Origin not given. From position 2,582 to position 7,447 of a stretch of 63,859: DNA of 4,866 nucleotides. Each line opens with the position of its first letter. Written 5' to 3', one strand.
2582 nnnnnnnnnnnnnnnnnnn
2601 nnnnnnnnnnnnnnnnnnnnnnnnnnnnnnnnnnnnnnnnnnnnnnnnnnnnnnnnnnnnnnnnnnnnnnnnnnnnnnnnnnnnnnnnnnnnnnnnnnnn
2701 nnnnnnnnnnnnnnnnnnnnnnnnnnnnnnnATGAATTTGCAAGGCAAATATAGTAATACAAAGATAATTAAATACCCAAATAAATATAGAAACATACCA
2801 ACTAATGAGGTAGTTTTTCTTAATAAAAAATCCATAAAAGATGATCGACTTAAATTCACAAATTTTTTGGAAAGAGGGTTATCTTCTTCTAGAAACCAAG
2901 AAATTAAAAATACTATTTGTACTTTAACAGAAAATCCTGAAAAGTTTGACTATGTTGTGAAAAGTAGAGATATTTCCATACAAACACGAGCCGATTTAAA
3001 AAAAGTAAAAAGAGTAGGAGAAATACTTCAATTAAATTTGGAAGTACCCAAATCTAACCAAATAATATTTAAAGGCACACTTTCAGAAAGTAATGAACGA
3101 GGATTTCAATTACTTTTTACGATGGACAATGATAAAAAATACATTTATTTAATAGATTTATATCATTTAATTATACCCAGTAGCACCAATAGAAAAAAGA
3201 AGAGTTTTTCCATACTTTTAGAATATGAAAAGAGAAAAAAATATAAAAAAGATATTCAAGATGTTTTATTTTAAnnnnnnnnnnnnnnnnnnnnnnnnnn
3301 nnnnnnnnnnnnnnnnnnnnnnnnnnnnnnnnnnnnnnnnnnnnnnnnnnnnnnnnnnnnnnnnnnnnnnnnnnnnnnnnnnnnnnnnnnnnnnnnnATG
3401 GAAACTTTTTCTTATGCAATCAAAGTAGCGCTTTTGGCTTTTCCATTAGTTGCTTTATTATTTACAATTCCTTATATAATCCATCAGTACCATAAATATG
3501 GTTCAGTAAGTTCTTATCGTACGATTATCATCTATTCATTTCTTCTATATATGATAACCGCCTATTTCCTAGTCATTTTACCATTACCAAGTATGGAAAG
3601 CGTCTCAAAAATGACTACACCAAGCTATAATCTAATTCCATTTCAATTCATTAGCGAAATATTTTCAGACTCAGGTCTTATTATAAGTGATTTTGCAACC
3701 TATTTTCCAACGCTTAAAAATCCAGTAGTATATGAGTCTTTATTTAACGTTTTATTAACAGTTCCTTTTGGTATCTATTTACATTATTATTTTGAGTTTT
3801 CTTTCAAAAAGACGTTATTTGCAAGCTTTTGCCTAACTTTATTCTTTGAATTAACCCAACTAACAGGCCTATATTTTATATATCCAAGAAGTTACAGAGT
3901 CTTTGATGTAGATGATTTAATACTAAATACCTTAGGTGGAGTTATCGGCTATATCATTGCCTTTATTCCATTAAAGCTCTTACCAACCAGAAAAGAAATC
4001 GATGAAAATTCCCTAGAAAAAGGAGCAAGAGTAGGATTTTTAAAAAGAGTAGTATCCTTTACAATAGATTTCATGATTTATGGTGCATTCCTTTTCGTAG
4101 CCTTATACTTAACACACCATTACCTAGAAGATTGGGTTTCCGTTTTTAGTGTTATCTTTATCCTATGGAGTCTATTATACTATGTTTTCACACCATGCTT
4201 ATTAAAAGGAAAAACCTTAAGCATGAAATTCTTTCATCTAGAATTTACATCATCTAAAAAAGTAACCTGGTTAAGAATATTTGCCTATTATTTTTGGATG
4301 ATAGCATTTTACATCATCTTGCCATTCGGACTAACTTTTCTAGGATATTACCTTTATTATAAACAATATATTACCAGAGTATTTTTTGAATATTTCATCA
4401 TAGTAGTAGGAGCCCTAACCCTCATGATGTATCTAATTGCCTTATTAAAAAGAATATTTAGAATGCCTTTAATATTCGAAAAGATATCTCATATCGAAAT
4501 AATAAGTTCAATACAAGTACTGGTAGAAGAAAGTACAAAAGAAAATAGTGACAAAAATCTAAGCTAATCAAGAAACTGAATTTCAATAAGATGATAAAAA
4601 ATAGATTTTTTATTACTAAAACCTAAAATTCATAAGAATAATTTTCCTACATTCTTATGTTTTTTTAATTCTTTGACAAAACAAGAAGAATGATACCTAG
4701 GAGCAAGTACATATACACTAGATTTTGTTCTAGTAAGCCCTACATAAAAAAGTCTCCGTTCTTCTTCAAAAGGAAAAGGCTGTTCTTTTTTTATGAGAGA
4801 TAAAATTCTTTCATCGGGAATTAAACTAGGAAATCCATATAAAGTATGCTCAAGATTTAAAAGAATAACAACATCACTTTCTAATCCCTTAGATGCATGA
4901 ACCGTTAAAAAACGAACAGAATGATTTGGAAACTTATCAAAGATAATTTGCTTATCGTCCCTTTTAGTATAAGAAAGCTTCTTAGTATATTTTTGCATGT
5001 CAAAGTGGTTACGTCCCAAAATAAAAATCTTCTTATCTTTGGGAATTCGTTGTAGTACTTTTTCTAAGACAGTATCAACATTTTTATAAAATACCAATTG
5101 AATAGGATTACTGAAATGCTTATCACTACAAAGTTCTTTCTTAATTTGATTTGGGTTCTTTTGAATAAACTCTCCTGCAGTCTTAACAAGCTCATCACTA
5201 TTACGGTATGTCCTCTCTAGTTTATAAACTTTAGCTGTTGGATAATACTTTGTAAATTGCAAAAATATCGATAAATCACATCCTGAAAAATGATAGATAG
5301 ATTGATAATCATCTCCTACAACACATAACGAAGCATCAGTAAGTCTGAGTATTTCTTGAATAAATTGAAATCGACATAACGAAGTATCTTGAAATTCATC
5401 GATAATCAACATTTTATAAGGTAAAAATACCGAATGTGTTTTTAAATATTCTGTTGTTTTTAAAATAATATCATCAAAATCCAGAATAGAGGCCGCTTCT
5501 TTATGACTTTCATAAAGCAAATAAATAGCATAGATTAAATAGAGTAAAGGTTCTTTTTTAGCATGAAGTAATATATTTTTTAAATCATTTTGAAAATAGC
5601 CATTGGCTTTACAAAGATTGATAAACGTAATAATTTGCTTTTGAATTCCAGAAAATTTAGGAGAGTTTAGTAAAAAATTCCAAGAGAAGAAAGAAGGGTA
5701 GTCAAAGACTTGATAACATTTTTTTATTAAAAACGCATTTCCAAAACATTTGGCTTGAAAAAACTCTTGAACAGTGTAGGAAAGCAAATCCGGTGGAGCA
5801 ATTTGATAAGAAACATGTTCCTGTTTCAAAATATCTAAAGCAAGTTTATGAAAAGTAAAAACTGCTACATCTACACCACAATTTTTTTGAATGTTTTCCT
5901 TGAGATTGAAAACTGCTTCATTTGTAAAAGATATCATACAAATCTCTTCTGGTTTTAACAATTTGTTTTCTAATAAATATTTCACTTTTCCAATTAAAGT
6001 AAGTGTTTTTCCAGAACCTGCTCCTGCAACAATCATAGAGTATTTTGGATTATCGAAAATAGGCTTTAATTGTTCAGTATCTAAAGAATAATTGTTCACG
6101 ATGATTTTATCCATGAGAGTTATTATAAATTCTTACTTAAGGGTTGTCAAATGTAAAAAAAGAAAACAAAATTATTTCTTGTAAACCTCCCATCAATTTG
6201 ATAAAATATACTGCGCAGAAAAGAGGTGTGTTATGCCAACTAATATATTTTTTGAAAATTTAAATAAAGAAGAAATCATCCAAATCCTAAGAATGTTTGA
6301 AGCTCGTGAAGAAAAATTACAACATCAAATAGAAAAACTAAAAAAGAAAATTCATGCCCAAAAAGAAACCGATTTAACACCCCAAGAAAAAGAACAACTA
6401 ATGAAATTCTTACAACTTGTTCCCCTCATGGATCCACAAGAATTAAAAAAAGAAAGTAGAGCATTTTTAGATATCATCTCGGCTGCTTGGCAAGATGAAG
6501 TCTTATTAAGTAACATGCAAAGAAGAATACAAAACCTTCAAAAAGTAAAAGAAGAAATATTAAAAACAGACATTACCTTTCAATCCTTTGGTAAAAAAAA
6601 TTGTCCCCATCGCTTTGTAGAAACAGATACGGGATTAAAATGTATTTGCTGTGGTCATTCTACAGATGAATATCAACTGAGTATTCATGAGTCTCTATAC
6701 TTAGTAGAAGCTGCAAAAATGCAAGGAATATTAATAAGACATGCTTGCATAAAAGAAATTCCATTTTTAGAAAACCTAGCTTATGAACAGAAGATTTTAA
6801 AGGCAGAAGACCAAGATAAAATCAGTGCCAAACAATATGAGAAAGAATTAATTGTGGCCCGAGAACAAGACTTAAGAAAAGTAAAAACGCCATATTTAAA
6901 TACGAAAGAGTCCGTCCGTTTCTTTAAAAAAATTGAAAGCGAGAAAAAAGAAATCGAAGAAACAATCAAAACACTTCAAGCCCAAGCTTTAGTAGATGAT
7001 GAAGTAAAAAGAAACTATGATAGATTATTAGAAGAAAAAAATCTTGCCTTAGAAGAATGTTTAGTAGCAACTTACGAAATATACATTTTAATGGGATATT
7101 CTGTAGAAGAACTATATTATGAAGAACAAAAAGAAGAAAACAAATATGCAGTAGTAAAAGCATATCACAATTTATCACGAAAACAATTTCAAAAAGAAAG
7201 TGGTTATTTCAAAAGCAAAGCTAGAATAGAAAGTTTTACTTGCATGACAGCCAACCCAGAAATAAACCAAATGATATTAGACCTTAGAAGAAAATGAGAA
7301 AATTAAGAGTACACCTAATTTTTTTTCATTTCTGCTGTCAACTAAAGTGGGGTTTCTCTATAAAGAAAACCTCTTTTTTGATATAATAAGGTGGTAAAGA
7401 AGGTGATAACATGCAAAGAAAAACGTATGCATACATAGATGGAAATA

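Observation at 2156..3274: Panacea (DUF4065) antitoxin-like gene overlapping an unknown 180-aa partner: candidate PanA-PanT toxin-antitoxin pair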

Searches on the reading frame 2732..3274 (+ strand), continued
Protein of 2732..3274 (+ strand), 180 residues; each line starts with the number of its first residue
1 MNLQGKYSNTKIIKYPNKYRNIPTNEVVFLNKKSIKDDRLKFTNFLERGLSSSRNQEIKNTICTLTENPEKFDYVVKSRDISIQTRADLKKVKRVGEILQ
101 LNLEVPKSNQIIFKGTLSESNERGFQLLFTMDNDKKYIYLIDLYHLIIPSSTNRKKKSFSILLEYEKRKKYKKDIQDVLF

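Call 89: search_protein_families(library=pfam, proteins=[L018:556-1089:+, L018:1107-1409:+, L018:1410-1676:+, L018:1792-2157:+, L018:2212-3066:+, L018:3373-3879:+, L018:4669-4992:-, L018:5565-6668:-, L018:6905-7333:-, L018:7314-7640:-], max_evalue=0.001)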
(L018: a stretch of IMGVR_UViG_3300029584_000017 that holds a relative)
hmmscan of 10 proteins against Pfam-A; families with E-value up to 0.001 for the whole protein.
L018:556-1089:+ (177 aa): 1 family
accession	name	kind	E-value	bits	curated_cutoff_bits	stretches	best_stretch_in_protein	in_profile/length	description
PF21939.1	Gp10_C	-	2.4e-31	110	27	1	7-176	1-139/139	Baseplate structural protein Gp10, C-terminal domain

L018:1107-1409:+ (100 aa): 0 families

L018:1410-1676:+ (88 aa): 2 families
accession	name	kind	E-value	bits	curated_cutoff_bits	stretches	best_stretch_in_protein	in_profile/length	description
PF16079.10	Phage_holin_5_2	-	6.6e-15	55.6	29.2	1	14-82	1-76/76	Phage holin family Hol44, in holin superfamily V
PF06946.16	Phage_holin_5_1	-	1.5e-06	28.9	22.4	1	8-82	9-84/93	Bacteriophage A118-like holin, Hol118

L018:1792-2157:+ (121 aa): 0 families

L018:2212-3066:+ (284 aa): 3 families
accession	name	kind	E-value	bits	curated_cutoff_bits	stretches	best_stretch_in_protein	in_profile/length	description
PF01471.23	PG_binding_1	-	1.1e-24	86.8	23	1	232-282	6-57/57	Putative peptidoglycan binding domain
PF01510.30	Amidase_2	-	8.2e-23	81.6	26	1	18-132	4-130/131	N-acetylmuramoyl-L-alanine amidase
PF09374.15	PG_binding_3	-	1.2e-10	41.9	24.6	0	233-261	5-33/76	Predicted Peptidoglycan domain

L018:3373-3879:+ (168 aa): 1 family
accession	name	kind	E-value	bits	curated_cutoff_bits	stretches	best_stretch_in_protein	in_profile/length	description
PF13274.11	SocA_Panacea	-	5.6e-08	34.1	25.7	1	65-142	11-113/113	Antitoxin SocA-like, Panacea domain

L018:4669-4992:- (107 aa): 5 families
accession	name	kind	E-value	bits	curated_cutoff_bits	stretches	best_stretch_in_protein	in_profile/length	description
PF01381.28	HTH_3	-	2.8e-14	53.3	23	1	6-60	1-54/55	Helix-turn-helix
PF12844.13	HTH_19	-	6.7e-14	52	30.2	1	5-62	3-59/64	Helix-turn-helix domain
PF13443.12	HTH_26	-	3.4e-11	43.6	22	1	5-62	1-58/63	Cro/C1-type HTH DNA-binding domain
PF09388.15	SpoOE-like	-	2.9e-09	37.2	23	1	67-101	4-38/42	Spo0E like sporulation regulatory protein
PF13413.12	HTH_25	-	3.7e-05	23.9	24.6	1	7-37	3-33/62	Helix-turn-helix domain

L018:5565-6668:- (367 aa): 3 families
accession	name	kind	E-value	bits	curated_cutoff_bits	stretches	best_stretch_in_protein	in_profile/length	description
PF00589.27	Phage_integrase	-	3.7e-26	92.4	27.1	1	164-352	4-170/172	Phage integrase family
PF14659.12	Phage_int_SAM_3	-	1.4e-09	38.4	22.6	1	57-113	1-57/58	Phage integrase, N-terminal SAM-like domain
PF22022.2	Phage_int_M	-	1.7e-05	25.4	27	1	60-147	3-90/96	Phage integrase central domain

L018:6905-7333:- (142 aa): 1 family
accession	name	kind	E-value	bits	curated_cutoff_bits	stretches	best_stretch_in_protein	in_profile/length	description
PF06114.19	Peptidase_M78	-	8.7e-08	32.4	22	1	19-130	3-119/123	IrrE N-terminal-like domain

L018:7314-7640:- (108 aa): 6 families
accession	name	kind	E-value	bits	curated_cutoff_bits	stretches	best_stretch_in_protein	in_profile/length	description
PF01381.28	HTH_3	-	1.1e-14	54.6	23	1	4-58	1-55/55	Helix-turn-helix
PF12844.13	HTH_19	-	7.8e-13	48.6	30.2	1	2-61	2-61/64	Helix-turn-helix domain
PF13560.12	HTH_31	-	5.4e-07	30.3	27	1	3-55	5-58/64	Helix-turn-helix domain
PF15978.11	TnsD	-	0.00012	21.7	32.4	1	3-44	190-231/355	Tn7-like transposition protein D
PF13384.12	HTH_23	-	0.00016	21.8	24.6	0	6-31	11-36/50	Homeodomain-like domain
PF13443.12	HTH_26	-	0.00075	20.1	22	0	3-54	1-53/63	Cro/C1-type HTH DNA-binding domain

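Call 95: find_homologous_proteins(query=A2, max_evalue=0.001)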
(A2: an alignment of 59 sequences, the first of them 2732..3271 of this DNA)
Query A2 (59 sequences) (180 aa, profile of the alignment): 36 proteins with E <= 0.001 among 2528 candidates.
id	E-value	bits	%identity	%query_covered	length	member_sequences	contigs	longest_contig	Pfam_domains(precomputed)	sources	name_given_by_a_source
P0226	2.0e-44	170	29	82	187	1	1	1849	-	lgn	-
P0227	1.0e-42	164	27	82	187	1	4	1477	-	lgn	-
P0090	2.6e-42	163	24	68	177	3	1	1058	-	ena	-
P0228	3.1e-42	163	28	81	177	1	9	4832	-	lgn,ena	-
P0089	2.0e-40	157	56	9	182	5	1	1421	-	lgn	-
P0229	5.4e-40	155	24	81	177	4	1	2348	-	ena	-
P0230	8.3e-40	155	30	50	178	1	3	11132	-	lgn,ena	-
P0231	2.4e-39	153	27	69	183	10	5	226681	-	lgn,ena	-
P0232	1.3e-38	151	26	68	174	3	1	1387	-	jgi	-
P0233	3.3e-38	149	25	81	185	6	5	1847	-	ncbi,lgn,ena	-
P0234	4.0e-36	143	41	16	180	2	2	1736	-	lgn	-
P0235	2.2e-34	137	43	8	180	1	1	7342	-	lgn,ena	-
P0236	2.5e-33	133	52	100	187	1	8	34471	-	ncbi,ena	-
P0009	4.3e-33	133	52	100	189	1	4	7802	-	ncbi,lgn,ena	-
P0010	8.8e-33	132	50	100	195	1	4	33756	-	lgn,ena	-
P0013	3.8e-28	117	40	72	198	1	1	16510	-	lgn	-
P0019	1.7e-25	108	40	100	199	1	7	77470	-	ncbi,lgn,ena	-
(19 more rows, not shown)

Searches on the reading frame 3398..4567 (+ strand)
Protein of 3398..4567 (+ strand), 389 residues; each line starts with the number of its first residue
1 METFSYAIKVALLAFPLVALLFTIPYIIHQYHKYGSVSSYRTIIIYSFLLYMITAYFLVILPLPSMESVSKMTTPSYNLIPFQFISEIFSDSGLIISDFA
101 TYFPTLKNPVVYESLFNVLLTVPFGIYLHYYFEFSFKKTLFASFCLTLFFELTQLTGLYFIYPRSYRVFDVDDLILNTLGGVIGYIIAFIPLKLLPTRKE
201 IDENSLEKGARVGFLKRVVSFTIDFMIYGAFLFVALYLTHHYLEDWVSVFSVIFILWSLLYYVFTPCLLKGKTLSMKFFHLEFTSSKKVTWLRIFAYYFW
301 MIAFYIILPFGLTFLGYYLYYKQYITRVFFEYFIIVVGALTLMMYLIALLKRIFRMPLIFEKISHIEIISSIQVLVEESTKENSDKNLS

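Call 3: search_protein_families(library=pfam, proteins=[window:3398-4567:+], max_evalue=1)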
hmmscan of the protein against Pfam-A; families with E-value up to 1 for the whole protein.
window:3398-4567:+ (389 aa): 1 family
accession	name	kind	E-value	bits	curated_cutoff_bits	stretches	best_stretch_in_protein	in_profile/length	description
PF04892.17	VanZ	-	6.6e-26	91.8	30.1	1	48-190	1-124/126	VanZ like family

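Call 53: find_related_loci(query=window:3398-4564:+, collection=genome_contigs, flank=5000)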
Query window:3398-4564:+ (389 aa) in genome_contigs; peptide patterns used: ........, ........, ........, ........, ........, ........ (x = any residue, [..] = any of these).
156 stretches matched a pattern; 4 encode a relative of the query (tblastn E <= 1e-3); 4 distinct loci.
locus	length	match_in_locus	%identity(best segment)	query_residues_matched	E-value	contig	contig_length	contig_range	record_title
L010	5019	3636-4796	87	1-387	0e+0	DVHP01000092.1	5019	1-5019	MAG TPA_asm: Candidatus Ventrenecus avicola isolate ChiW22-487 ChiW22__C100145_L5019_SRR5556882, whole genome shotgun se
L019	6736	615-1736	87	1-374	0e+0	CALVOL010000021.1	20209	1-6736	MAG: uncultured Bacilli bacterium isolate BRZ_IE__bin60 genome assembly, contig: BRZ_IE__NODE_4385_length_20209_cov_22.8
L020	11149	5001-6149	68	1-383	5e-174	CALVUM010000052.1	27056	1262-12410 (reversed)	MAG: uncultured Bacilli bacterium isolate E14__bin37 genome assembly, contig: E14__k127_3608797, whole genome shotgun se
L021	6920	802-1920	67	1-373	7e-167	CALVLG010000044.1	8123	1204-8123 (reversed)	MAG: uncultured Bacilli bacterium isolate BRZ_IK__bin31 genome assembly, contig: BRZ_IK__NODE_10413_length_8123_cov_5.41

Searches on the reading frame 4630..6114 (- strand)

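Call 3: search_protein_families(library=pfam, proteins=[window:4630-6114:-], max_evalue=1)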
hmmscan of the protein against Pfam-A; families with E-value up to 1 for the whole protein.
window:4630-6114:- (494 aa): 11 families
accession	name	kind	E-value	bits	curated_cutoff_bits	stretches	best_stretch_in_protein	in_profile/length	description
PF00580.27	UvrD-helicase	-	2.4e-48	165.6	23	1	12-291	2-270/271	UvrD/REP helicase N-terminal domain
PF13245.12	AAA_19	-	1.6e-19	70.9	25.1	1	24-276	12-133/134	AAA domain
PF13361.12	UvrD_C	-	6.7e-18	65.7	25.6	2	395-470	284-346/350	UvrD-like helicase C-terminal domain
PF13538.12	UvrD_C_2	-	6.7e-09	35.9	27.4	2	445-469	27-51/52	UvrD-like helicase C-terminal domain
PF01443.25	Viral_helicase1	-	2.2e-06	28.1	21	1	231-470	58-227/228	Viral superfamily 1 RNA helicase core domain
PF13087.12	AAA_12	-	9.8e-05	22.4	27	1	344-471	93-192/195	AAA domain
PF13604.12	AAA_30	-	0.00011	22.5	27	2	231-272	87-128/191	AAA domain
PF19241.4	DUF5891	-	0.044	14.1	27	1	329-395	39-101/198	Family of unknown function (DUF5891)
PF04851.21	ResIII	-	0.11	12.8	22.5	1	21-62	21-60/164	Type III restriction enzyme, res subunit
PF13401.12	AAA_22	-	0.25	12.1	27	0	219-261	74-116/130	AAA domain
PF00437.27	T2SSE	-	0.25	10.4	24.9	1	12-51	130-170/370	Type II/IV secretion system protein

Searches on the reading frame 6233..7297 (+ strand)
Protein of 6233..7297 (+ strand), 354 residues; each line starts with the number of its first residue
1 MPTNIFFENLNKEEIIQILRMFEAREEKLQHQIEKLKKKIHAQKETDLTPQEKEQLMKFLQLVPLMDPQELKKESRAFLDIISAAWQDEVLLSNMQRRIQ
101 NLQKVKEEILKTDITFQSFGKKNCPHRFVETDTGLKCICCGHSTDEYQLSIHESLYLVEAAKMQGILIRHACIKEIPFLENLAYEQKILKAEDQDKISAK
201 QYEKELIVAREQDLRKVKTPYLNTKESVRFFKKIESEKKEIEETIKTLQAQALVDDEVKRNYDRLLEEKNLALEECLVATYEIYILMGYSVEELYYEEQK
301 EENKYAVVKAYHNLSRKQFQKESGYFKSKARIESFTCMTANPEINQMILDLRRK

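Call 3: search_protein_families(library=pfam, proteins=[window:6233-7297:+], max_evalue=1)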
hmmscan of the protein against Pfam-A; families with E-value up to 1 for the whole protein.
window:6233-7297:+ (354 aa): 2 families
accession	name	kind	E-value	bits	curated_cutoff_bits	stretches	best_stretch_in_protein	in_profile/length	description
PF06816.18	NOD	-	0.024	14.4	20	1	60-84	9-33/56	NOTCH protein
PF10653.15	Phage-A118_gp45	-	0.18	12.3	27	1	317-348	4-35/62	Protein gp45 of Bacteriophage A118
